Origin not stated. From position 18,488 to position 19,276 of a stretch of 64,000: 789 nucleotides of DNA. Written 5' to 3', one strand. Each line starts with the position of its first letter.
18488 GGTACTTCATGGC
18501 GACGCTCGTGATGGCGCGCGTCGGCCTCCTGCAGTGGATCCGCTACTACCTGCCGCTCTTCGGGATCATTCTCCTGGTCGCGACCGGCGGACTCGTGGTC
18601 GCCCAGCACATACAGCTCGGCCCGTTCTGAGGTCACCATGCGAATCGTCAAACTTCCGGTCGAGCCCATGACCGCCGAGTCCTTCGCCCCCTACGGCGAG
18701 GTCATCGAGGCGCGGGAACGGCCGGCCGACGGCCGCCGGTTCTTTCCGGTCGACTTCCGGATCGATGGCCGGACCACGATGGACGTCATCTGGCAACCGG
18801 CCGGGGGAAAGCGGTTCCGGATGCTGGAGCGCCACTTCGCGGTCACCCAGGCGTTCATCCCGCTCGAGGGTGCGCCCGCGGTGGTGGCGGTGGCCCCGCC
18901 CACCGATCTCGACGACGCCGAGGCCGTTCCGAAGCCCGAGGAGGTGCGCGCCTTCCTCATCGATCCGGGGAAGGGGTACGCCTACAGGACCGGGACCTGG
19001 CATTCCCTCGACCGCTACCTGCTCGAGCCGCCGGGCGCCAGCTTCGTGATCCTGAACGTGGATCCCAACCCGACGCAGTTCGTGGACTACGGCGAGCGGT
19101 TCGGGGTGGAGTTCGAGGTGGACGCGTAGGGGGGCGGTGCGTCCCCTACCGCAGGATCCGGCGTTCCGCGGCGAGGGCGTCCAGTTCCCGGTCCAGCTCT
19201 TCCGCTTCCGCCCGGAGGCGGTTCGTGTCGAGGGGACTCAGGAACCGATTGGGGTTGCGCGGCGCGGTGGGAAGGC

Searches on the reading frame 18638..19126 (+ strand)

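Call 46: search_protein_families(library=ncbifam, proteins=[window:18638-19126:+], max_evalue=0.001)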
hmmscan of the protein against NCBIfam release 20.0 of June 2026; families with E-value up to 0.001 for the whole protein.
window:18638-19126:+ (163 aa): 8 families
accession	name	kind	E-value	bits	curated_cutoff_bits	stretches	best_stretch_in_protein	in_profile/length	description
NF002952.0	PRK03606.2-3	equivalog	5.3e-18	65.5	260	1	5-138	5-141/164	ureidoglycolate lyase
NF002954.0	PRK03606.2-5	equivalog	7.9e-18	64.5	212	1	6-123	6-129/168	ureidoglycolate lyase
NF002949.0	PRK03606.1-2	equivalog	2e-17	63.5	230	1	60-123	70-127/167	ureidoglycolate lyase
NF009932.0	PRK13395.1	subfamily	7.8e-15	54.8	160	1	5-124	3-128/171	ureidoglycolate lyase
NF002950.0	PRK03606.1-3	equivalog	4.5e-14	52.5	282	1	6-123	4-126/170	ureidoglycolate lyase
NF002953.0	PRK03606.2-4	equivalog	1.3e-12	47.8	315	1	61-123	73-128/169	ureidoglycolate lyase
NF002951.0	PRK03606.2-2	equivalog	6.3e-11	42.2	270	1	60-123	71-127/166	ureidoglycolate lyase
NF002948.0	PRK03606.1-1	equivalog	2.5e-09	37.2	275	1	5-123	2-125/160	ureidoglycolate lyase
